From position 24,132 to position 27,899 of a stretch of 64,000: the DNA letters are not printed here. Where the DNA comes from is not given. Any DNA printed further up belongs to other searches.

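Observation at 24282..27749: In-frame fusion of acetyl-CoA synthase (AcsB) with the CFeSP small subunit (AcsD)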

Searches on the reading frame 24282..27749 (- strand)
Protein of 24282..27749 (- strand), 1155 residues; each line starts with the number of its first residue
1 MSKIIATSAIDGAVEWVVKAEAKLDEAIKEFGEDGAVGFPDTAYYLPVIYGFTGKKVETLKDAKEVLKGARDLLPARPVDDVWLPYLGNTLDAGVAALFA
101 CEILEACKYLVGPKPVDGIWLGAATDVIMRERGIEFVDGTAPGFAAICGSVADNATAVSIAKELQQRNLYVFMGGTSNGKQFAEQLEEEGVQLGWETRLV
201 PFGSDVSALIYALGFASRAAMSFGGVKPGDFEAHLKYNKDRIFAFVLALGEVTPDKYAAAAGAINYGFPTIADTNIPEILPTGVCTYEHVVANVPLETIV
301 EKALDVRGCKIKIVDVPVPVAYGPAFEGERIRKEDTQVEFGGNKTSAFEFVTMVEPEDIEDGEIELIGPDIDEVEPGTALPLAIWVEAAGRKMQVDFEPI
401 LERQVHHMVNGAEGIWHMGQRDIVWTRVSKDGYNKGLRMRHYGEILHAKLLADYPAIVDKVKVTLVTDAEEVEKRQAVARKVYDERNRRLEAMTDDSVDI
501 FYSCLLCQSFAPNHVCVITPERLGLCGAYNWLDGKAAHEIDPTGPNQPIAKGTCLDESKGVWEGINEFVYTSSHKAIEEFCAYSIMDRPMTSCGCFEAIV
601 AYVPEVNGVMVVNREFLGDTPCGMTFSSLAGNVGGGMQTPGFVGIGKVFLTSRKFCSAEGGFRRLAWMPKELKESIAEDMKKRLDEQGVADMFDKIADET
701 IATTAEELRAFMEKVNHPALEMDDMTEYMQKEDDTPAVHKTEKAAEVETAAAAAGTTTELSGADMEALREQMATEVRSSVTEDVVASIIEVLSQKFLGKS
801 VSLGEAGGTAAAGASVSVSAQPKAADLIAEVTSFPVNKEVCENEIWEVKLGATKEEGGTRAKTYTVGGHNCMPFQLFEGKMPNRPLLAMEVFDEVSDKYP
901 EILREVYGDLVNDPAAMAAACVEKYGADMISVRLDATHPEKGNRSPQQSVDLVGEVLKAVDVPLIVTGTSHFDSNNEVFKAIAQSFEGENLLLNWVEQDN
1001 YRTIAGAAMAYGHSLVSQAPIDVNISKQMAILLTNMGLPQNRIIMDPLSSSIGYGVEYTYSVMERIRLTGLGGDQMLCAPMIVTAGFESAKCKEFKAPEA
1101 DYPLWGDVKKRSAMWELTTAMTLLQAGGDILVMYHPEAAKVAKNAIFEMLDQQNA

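Call 3: search_protein_families(library=pfam, proteins=[window:24282-27749:-], max_evalue=0.01)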
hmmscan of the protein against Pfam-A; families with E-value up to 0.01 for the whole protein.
window:24282-27749:- (1155 aa): 4 families
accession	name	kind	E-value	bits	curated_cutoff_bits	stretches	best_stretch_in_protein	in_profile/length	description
PF19436.4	ACS_CODH_B_C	-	1.8e-119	398.2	25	1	483-725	1-244/245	ACS/CODH beta subunit C-terminal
PF03598.20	CdhC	-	1.8e-63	213.5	24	1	318-472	1-155/155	CO dehydrogenase/acetyl-CoA synthase complex beta subunit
PF03599.22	CdhD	-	8.4e-40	137.1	24.8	1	848-1084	2-214/387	CO dehydrogenase/acetyl-CoA synthase delta subunit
PF18537.6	CODH_A_N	-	2.3e-29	101.7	32.2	1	21-110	1-83/83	Carbon monoxide dehydrogenase subunit alpha N-terminal domain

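Call 4: search_protein_families(library=ncbifam, proteins=[window:24282-27749:-], max_evalue=0.01)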
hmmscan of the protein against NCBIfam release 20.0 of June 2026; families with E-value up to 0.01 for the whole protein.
window:24282-27749:- (1155 aa): 10 families
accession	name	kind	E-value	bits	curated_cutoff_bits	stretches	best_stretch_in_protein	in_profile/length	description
NF040764.1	CODH_ACS_al_bet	equivalog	0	1058.5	800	1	10-725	1-704/705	acetyl-CoA decarbonylase/synthase complex subunit alpha/beta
NF007078.0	PRK09529.1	subfamily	0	1044.3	809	1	1-725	1-709/710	bifunctional acetyl-CoA decarbonylase/synthase complex subunit alpha/beta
NF003379.0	PRK04456.1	domain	1.6e-146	488.6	372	1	318-750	5-435/464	acetyl-CoA decarbonylase/synthase complex subunit beta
TIGR00316.1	cdhC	equivalog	8.3e-140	466.6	355.95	1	318-765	5-427/460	CO dehydrogenase/CO-methylating acetyl-CoA synthase complex subunit beta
NF003376.0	PRK04452.1-2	subfamily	2.3e-110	368.3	280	1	837-1150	6-312/313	acetyl-CoA decarbonylase/synthase complex subunit delta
NF003377.0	PRK04452.1-3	subfamily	5.4e-105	351.8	527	1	834-1153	3-316/432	acetyl-CoA decarbonylase/synthase complex subunit delta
NF003375.0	PRK04452.1-1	subfamily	1.1e-85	288.2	488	1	771-1153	53-427/442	acetyl-CoA decarbonylase/synthase complex subunit delta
NF040759.1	WLP_AcsD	exception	5e-72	242.7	430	1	858-1149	18-311/312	acetyl-CoA decarbonylase/synthase complex subunit delta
TIGR00381.1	cdhD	equivalog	5.7e-68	229.4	252.9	1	833-1151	63-374/389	CO dehydrogenase/acetyl-CoA synthase subunit delta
NF003378.0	PRK04452.1-4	subfamily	1.3e-60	205.3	634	1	835-1144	64-360/384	acetyl-CoA decarbonylase/synthase complex subunit delta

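Call 8: find_homologous_proteins(query=window:24282-27749:-, max_evalue=1e-10)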
Query window:24282-27749:- (1155 aa): 8000 proteins with E <= 1e-10 among 8000 candidates; the best 120 are listed.
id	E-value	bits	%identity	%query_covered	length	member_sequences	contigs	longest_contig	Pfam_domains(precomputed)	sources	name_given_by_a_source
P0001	0.0e+0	2637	100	100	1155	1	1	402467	PF18537.7,PF19436.5,PF03598.21,PF03599.23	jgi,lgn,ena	-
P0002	0.0e+0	2195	80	100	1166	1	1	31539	PF18537.7,PF19436.5,PF03598.21,PF03599.23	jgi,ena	-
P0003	0.0e+0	2125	79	100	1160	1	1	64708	PF18537.7,PF19436.5,PF03598.21,PF03599.23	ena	-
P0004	0.0e+0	1986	73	100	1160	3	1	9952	PF18537.7,PF19436.5,PF03598.21,PF03599.23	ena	-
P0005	0.0e+0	1983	73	100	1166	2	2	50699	PF18537.7,PF19436.5,PF03598.21,PF03599.23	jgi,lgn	jgi:acetyl-CoA synthase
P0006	0.0e+0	1967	72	100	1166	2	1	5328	PF18537.7,PF19436.5,PF03598.21,PF03599.23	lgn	-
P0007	0.0e+0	1963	73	100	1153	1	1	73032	PF18537.7,PF19436.5,PF03598.21,PF03599.23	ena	-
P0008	0.0e+0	1961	72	100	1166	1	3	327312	PF18537.7,PF19436.5,PF03598.21,PF03599.23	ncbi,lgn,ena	-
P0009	0.0e+0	1960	72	100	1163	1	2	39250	PF18537.7,PF19436.5,PF03598.21,PF03599.23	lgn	-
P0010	0.0e+0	1960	73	100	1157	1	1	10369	PF18537.7,PF19436.5,PF03598.21,PF03599.23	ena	-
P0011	0.0e+0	1957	72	100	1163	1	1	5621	PF18537.7,PF19436.5,PF03598.21,PF03599.23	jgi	jgi:acetyl-CoA synthase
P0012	0.0e+0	1957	73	100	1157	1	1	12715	PF18537.7,PF19436.5,PF03598.21,PF03599.23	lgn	-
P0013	0.0e+0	1955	72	100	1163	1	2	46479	PF18537.7,PF19436.5,PF03598.21,PF03599.23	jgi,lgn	jgi:acetyl-CoA synthase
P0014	0.0e+0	1955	72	100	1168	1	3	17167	PF18537.7,PF19436.5,PF03598.21,PF03599.23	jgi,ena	-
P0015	0.0e+0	1954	72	100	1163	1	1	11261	PF18537.7,PF19436.5,PF03598.21,PF03599.23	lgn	-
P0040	0.0e+0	1916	72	99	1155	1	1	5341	PF18537.7,PF19436.5,PF03598.21,PF03599.23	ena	-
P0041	0.0e+0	1913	71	100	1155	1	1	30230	PF18537.7,PF19436.5,PF03598.21,PF03599.23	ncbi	-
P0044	0.0e+0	1910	71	100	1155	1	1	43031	PF18537.7,PF19436.5,PF03598.21,PF03599.23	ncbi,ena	-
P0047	0.0e+0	1906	71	100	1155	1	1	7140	PF18537.7,PF19436.5,PF03598.21,PF03599.23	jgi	-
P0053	0.0e+0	1897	71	100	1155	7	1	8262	PF18537.7,PF19436.5,PF03598.21,PF03599.23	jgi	-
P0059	0.0e+0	1892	71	100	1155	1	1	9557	PF18537.7,PF19436.5,PF03598.21,PF03599.23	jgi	-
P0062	0.0e+0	1890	70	100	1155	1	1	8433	PF18537.7,PF19436.5,PF03598.21,PF03599.23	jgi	-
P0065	0.0e+0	1888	70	100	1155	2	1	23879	PF18537.7,PF19436.5,PF03598.21,PF03599.23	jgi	-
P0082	0.0e+0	1872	77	63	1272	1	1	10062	PF18537.7,PF19436.5,PF03598.21,PF03599.23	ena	-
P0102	0.0e+0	1864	69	100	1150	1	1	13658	PF18537.7,PF19436.5,PF03598.21,PF03599.23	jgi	jgi:acetyl-CoA synthase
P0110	0.0e+0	1861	70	100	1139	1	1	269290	PF18537.7,PF19436.5,PF03598.21,PF03599.23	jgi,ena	-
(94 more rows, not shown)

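Call 21: search_solved_structures(query=window:24282-27749:-, max_evalue=0.001, show_alignments=0)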
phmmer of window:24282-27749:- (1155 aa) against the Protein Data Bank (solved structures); distinct sequences matched with E-value up to 0.001: 23.
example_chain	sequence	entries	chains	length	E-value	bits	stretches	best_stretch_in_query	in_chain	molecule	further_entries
9fr0_A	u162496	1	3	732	1.9e-223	748.1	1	9-725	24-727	CO-methylating acetyl-CoA synthase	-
7zkj_B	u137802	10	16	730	2.2e-223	747.8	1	9-725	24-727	CO-methylating acetyl-CoA synthase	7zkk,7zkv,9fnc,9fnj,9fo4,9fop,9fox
1ru3_A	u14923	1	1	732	3e-223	747.4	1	9-724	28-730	Acetyl-CoA synthase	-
7nys_A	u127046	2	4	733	3e-223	747.4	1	9-724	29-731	CO-methylating acetyl-CoA synthase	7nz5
7nyp_A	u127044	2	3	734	3.1e-223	747.4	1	9-724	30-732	CO-methylating acetyl-CoA synthase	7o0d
8cja_B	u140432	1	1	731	9.8e-223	745.7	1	9-725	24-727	CO-methylating acetyl-CoA synthase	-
8cmw_B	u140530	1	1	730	1e-222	745.6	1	9-725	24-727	CO-methylating acetyl-CoA synthase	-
8cjc_B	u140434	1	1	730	3e-222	744.1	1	9-725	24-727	CO-methylating acetyl-CoA synthase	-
8cjb_B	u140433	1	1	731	4.6e-222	743.5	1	9-725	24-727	CO-methylating acetyl-CoA synthase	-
3i04_M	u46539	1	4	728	1e-211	709.2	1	11-724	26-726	Carbon monoxide dehydrogenase/acetyl-CoA synthase subunit alpha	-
1oao_C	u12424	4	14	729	1e-211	709.2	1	11-724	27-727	CARBON MONOXIDE DEHYDROGENASE/ACETYL-COA SYNTHASE SUBUNIT ALPHA | Carbon monoxide dehydrogenase/acetyl CoA synthase subunit alpha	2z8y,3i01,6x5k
1mjg_M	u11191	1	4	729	6.4e-211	706.6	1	11-724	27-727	Carbon monoxide dehydrogenase alpha subunit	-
6ytt_A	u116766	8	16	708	2.8e-198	664.7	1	11-724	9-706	CO dehydrogenase/acetyl-CoA synthase complex, beta subunit | CO-methylating acetyl-CoA synthase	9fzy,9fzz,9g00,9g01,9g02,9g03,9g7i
3git_A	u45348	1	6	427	7.1e-163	547.5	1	313-725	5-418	Carbon monoxide dehydrogenase/acetyl-CoA synthase subunit alpha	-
9c0s_E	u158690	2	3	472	1.8e-104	354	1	319-745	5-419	Acetyl-CoA decarbonylase/synthase complex subunit beta 2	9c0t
4djd_D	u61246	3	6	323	2.7e-90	307.1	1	845-1148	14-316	Corrinoid/iron-sulfur protein small subunit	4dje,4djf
9fzy_E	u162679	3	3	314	8.1e-56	193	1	855-1150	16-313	Acetyl-CoA decarbonylase/synthase complex subunit delta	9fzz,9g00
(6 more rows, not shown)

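Call 24: search_protein_representatives(protein=window:24282-27749:-)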
Query: 1155 residues. Proteins with E-value up to 0.001 (for the whole library): 2592; up to 1e-10: 1571; up to 1e-30: 575. The best 150 are listed.
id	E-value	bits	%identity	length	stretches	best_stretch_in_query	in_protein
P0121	0.0e+00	1618.1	64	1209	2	1-799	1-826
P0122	0.0e+00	1128.4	50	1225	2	1-748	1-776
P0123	0.0e+00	1020.5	61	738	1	408-1149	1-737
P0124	1.3e-277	940.8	57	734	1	1-725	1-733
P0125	9.3e-258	875.0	54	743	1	1-724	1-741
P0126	3.9e-253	859.7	52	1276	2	1-508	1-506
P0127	2.9e-237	807.1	67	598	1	310-868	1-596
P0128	4.6e-220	750.2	48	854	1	2-724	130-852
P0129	6.0e-219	746.5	48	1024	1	4-725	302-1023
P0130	7.2e-212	723.0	44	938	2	41-741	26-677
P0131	8.5e-209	712.8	46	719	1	20-725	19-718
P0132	6.2e-208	710.0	48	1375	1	8-725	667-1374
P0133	2.9e-201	687.9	78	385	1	1-385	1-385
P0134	8.2e-200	683.1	47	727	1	11-724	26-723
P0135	7.0e-196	670.1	53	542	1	185-723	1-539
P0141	1.7e-177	609.2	48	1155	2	99-509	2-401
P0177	1.7e-103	364.1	64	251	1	902-1150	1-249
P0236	2.6e-73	264.2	45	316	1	842-1148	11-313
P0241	8.5e-73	262.5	42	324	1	843-1150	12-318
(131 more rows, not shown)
